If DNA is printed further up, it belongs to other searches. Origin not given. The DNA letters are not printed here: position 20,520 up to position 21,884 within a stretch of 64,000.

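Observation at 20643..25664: Overlap-coupled five-gene operon joins an alarmone synthetase/hydrolase pair to a kinase and a partner-switching module with no sigma factor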

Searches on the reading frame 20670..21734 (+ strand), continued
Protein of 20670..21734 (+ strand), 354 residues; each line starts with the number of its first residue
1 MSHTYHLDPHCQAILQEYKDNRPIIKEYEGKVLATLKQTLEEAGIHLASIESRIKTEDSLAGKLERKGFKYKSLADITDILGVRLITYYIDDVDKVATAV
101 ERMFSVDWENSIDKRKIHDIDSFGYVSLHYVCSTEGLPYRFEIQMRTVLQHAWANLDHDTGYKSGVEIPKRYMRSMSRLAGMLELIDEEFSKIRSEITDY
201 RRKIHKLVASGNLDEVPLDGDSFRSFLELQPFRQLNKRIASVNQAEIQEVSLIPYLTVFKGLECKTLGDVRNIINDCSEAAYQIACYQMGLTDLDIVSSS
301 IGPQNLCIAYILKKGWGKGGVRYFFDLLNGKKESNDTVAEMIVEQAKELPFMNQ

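Call 36: find_encoding_contigs(protein=P0382, flank=9000, max_places=3)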
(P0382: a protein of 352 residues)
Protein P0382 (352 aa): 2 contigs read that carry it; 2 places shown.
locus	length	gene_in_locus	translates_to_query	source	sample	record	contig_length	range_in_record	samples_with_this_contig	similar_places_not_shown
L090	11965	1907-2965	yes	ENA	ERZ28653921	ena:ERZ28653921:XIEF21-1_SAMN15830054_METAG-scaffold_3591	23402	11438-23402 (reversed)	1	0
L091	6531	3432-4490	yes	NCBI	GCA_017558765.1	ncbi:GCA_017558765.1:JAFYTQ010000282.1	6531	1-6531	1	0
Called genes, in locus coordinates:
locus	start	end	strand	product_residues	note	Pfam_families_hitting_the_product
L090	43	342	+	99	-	PF01740:STAS, PF13466:STAS_2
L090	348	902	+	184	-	PF02525:Flavodoxin_2, PF03358:FMN_red (weak)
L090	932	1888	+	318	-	-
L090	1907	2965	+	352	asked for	PF04607:RelA_SpoT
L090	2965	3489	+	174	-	PF13328:HD_4, PF01966:HD (faint)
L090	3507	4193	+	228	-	PF06161:DUF975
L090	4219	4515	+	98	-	PF01740:STAS, PF13466:STAS_2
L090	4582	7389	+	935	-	PF07694:5TM-5TMR_LYT, PF07228:SpoIIE, PF13581:HATPase_c_2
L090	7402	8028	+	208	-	-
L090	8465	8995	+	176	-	-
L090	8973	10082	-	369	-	PF04015:DUF362, PF13187:Fer4_9 (faint), PF00037:Fer4 (faint), PF12797:Fer4_2 (faint), PF12837:Fer4_6 (faint), PF12838:Fer4_7 (weak), PF13237:Fer4_10, PF14697:Fer4_21 (weak)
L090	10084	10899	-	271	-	PF02811:PHP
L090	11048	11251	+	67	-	PF04070:DUF378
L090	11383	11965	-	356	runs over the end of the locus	PF07833:Cu_amine_oxidN1 (faint)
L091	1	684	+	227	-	PF06580:His_kinase, PF02518:HATPase_c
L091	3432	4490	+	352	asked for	PF04607:RelA_SpoT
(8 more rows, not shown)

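Call 41: find_encoding_contigs(protein=P0288, flank=8000, max_places=2)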
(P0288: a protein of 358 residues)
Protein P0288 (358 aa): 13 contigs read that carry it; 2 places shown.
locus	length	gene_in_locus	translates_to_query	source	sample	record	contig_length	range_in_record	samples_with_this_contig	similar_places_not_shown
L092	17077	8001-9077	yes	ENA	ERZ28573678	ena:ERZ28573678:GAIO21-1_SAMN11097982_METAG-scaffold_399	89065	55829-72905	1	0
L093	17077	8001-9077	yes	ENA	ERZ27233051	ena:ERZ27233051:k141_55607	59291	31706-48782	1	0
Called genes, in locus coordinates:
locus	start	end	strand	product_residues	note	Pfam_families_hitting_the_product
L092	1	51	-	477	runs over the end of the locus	PF13230:GATase_4 (weak), PF13522:GATase_6, PF13537:GATase_7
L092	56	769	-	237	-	PF01259:SAICAR_synt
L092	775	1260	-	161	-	PF00731:AIRC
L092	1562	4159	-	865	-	PF00171:Aldedh, PF13685:Fe-ADH_2 (faint), PF00465:Fe-ADH, PF25137:ADH_Fe_C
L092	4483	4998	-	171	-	PF01966:HD (weak)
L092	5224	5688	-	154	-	PF03061:4HBT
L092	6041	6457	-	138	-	PF02699:YajC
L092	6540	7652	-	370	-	PF01702:TGT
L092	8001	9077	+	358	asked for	PF04607:RelA_SpoT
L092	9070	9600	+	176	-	PF13328:HD_4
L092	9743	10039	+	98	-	PF01740:STAS, PF13466:STAS_2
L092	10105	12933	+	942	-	PF07694:5TM-5TMR_LYT, PF00672:HAMP (faint), PF07228:SpoIIE, PF13581:HATPase_c_2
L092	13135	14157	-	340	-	PF02547:Queuosine_synth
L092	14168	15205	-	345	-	PF06068:TIP49 (weak), PF05496:RuvB_N, PF00004:AAA, PF07728:AAA_5, PF17864:AAA_lid_4, PF05491:WHD_RuvB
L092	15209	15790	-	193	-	PF01330:RuvA_N, PF12826:HHH_2 (faint), PF00633:HHH (faint), PF14520:HHH_5, PF21176:RecR_HhH (faint), PF07499:RuvA_C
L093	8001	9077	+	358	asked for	PF04607:RelA_SpoT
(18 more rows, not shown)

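Call 42: find_encoding_contigs(protein=P0326, flank=8000, max_places=2)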
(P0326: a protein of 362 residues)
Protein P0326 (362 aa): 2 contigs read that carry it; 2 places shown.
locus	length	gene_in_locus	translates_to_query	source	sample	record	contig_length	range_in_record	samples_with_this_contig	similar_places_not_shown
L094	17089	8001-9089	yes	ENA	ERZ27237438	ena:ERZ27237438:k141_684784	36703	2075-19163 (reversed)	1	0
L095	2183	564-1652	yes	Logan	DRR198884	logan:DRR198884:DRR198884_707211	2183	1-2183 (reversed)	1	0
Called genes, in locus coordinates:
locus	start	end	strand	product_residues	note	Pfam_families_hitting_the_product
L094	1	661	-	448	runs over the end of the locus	PF02812:ELFV_dehydrog_N, PF00208:ELFV_dehydrog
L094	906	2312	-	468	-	PF14691:Fer4_20, PF07992:Pyr_redox_2 (weak), PF01266:DAO (weak), PF01946:Thi4 (weak), PF07992:Pyr_redox_2, PF13450:NAD_binding_8, PF13738:Pyr_redox_3 (weak), PF00070:Pyr_redox, +1 more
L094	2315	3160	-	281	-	PF10418:DHODB_Fe-S_bind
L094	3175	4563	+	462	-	-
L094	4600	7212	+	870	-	PF17132:Glyco_hydro_106 (faint)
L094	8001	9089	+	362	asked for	PF04607:RelA_SpoT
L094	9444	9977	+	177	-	PF13328:HD_4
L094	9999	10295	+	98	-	PF01740:STAS, PF13466:STAS_2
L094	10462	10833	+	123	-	-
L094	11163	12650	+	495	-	PF01266:DAO, PF01494:FAD_binding_3 (weak), PF13450:NAD_binding_8 (faint), PF00355:Rieske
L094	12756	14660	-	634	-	PF00664:ABC_membrane, PF00005:ABC_tran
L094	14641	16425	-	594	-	PF00664:ABC_membrane, PF00005:ABC_tran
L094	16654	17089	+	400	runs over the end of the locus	PF23750:RsgI_M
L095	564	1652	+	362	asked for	PF04607:RelA_SpoT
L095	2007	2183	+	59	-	?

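Call 43: find_encoding_contigs(protein=P0299, flank=8000, max_places=2)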
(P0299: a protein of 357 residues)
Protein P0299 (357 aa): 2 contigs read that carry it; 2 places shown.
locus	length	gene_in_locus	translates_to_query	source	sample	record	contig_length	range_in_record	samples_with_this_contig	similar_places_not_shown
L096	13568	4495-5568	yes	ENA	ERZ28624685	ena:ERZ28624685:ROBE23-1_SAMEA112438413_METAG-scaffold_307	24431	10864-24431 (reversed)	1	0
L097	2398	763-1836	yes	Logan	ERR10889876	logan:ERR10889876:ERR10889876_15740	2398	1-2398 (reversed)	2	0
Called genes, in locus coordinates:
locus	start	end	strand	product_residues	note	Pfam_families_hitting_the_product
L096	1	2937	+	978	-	?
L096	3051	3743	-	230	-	-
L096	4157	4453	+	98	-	PF01740:STAS, PF13466:STAS_2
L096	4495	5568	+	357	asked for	PF04607:RelA_SpoT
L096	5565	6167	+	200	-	PF13328:HD_4, PF01966:HD (weak)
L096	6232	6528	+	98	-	PF01740:STAS, PF13466:STAS_2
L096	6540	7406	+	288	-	-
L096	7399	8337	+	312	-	PF09924:LPG_synthase_C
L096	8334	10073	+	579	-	PF01554:MatE, PF13581:HATPase_c_2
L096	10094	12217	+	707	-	PF07228:SpoIIE, PF13581:HATPase_c_2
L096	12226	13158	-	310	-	PF12146:Hydrolase_4, PF00561:Abhydrolase_1, PF12697:Abhydrolase_6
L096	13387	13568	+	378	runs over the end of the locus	PF00266:Aminotran_5, PF01041:DegT_DnrJ_EryC1, PF01053:Cys_Met_Meta_PP (weak)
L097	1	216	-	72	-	?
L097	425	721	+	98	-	PF01740:STAS, PF13466:STAS_2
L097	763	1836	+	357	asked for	PF04607:RelA_SpoT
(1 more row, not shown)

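Call 52: predict_structure(alignment_id=A3)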
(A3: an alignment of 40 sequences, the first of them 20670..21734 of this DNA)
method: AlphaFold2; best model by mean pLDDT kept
length: 354 residues; sequences in the alignment: 40
mean_pLDDT: 90.9   pTM: 0.73
mean pLDDT of the five models: 90.9, 90.4, 90.0, 88.9, 88.9
residues with pLDDT >= 90: 274; 70-90: 59; 50-70: 20; < 50: 1
segments of 3 or more residues with pLDDT < 50: none
pLDDT, mean of each block of 10 residues (from residue 1): 81 96 96 96 94 94 92 93 94 93 94 71 71 94 94 83 67 81 87 92 93 95 96 96 94 97 97 97 92 91 97 95 97 95 91 74
secondary structure, 60 per line:
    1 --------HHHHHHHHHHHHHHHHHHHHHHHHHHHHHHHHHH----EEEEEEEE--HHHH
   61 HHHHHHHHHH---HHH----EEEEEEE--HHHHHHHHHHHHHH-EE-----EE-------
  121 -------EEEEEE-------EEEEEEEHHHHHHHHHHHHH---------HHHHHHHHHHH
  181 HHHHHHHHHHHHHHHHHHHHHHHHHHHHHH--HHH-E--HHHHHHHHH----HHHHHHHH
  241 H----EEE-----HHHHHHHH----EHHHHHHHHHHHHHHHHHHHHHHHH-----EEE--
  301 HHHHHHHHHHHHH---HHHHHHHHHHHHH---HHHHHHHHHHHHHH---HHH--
elements in order: H9-42 E47-54 H57-70 E81-87 H90-103 E128-133 E141-147 H148-160 H170-210 H220-228 H233-241 E246-248 H254-261 H267-290 E296-298 H301-313 H317-329 H333-346

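Call 56: fold_search(model_id=the predicted structure, library=pdb)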
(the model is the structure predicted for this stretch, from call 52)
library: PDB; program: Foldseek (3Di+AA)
matches with E <= 10: 353; with E <= 0.001: 76
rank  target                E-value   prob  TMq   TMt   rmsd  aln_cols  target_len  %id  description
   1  5ded_A                4.2e-10  1.00  0.44  0.75   3.9       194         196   25  Crystal structure of the small alarmone synthethase 1 from Bacillus subtilis bound to its product pppGpp (released 2015-10-28)
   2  5ded_H                1.2e-09  1.00  0.43  0.75   3.7       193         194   25  Crystal structure of the small alarmone synthethase 1 from Bacillus subtilis bound to its product pppGpp (released 2015-10-28)
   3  5ded_B                1.3e-09  1.00  0.42  0.73   3.9       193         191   27  Crystal structure of the small alarmone synthethase 1 from Bacillus subtilis bound to its product pppGpp (released 2015-10-28)
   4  5dec_B                1.6e-09  1.00  0.42  0.73   3.8       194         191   24  Crystal structure of the small alarmone synthetase 1 from Bacillus subtilis (released 2015-10-28)
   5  6fgk_D                1.8e-09  1.00  0.44  0.80   3.0       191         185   26  Crystal structure of the small alarmone synthethase 2 from Bacillus subtilis (released 2018-02-07)
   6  5dec_A                1.8e-09  1.00  0.42  0.73   3.7       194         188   24  Crystal structure of the small alarmone synthetase 1 from Bacillus subtilis (released 2015-10-28)
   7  5ded_C                2.1e-09  1.00  0.43  0.74   3.9       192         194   26  Crystal structure of the small alarmone synthethase 1 from Bacillus subtilis bound to its product pppGpp (released 2015-10-28)
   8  5ded_E                2.8e-09  1.00  0.42  0.74   3.9       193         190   25  Crystal structure of the small alarmone synthethase 1 from Bacillus subtilis bound to its product pppGpp (released 2015-10-28)
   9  5f2v_T                3.9e-09  1.00  0.40  0.68   4.6       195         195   26  Crystal structure of the small alarmone synthethase 1 from Bacillus subtilis bound to AMPCPP (released 2015-12-16)
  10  5dec_D                4.8e-09  1.00  0.42  0.73   3.7       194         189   24  Crystal structure of the small alarmone synthetase 1 from Bacillus subtilis (released 2015-10-28)
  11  5ded_F                5.4e-09  1.00  0.42  0.73   3.9       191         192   27  Crystal structure of the small alarmone synthethase 1 from Bacillus subtilis bound to its product pppGpp (released 2015-10-28)
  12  6fgk_A                5.7e-09  1.00  0.44  0.82   3.2       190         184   26  Crystal structure of the small alarmone synthethase 2 from Bacillus subtilis (released 2018-02-07)
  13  6ex0_B                6.3e-09  1.00  0.44  0.77   3.2       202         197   25  Crystal structure of RelP (SAS2) from Staphylococcus aureus bound to pppGpp in the post-catalytic state (released 2018-01-24)
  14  5ded_G                6.3e-09  1.00  0.43  0.75   3.5       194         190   25  Crystal structure of the small alarmone synthethase 1 from Bacillus subtilis bound to its product pppGpp (released 2015-10-28)
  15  2be3_A                7.8e-09  1.00  0.43  0.70   3.9       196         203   23  Structure of a GTP Pyrophosphokinase Family Protein from Streptococcus pneumoniae (released 2005-12-06)
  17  5ded_D                1.2e-08  1.00  0.42  0.74   3.8       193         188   24  Crystal structure of the small alarmone synthethase 1 from Bacillus subtilis bound to its product pppGpp (released 2015-10-28)
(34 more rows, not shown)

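Call 60: list_cluster_members(proteins=[P0257, P0212, P0215, P0227, P0232, P0240, P0169, P0210, P0254, P0179])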
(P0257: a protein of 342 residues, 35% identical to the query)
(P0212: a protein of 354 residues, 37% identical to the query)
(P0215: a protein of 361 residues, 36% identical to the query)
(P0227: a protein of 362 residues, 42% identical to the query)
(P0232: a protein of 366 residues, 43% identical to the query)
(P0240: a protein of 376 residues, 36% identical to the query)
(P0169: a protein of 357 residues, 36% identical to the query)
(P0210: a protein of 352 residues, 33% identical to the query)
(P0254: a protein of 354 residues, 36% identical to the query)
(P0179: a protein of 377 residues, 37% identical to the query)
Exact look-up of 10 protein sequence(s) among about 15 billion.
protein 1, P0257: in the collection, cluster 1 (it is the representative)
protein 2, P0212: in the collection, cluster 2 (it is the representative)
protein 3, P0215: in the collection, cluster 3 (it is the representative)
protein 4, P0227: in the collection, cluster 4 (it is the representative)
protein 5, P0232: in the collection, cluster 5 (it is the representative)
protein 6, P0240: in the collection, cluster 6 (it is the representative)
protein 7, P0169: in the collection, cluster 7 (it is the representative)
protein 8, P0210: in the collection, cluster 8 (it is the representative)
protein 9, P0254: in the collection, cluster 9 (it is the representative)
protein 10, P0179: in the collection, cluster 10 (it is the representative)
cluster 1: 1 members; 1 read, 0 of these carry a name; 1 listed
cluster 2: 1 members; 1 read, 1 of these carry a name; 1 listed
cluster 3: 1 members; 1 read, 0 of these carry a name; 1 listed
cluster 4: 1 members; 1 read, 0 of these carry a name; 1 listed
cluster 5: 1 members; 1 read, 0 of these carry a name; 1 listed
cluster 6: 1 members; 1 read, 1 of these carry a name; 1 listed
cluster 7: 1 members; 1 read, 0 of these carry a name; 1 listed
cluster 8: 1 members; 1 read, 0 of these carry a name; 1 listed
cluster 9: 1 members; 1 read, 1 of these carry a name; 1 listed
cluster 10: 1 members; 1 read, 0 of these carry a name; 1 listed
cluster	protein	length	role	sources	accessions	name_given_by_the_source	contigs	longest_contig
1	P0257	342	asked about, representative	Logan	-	-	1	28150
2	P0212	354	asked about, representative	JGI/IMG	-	putative GTP pyrophosphokinase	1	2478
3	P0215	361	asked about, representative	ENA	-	-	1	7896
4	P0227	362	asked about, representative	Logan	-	-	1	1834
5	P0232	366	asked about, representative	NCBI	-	-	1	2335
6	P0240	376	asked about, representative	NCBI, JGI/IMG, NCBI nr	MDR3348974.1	MAG: hypothetical protein LBO03_05145 [Acidaminococcales bacterium] | ppGpp synthetase/RelA/SpoT-type nucleotidyltranferase | hypothetical protein [Acidaminococcales bacterium]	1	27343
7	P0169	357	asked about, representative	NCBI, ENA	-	-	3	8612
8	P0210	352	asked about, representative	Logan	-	-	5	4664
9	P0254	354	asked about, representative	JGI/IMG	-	putative GTP pyrophosphokinase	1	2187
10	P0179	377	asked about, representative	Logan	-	-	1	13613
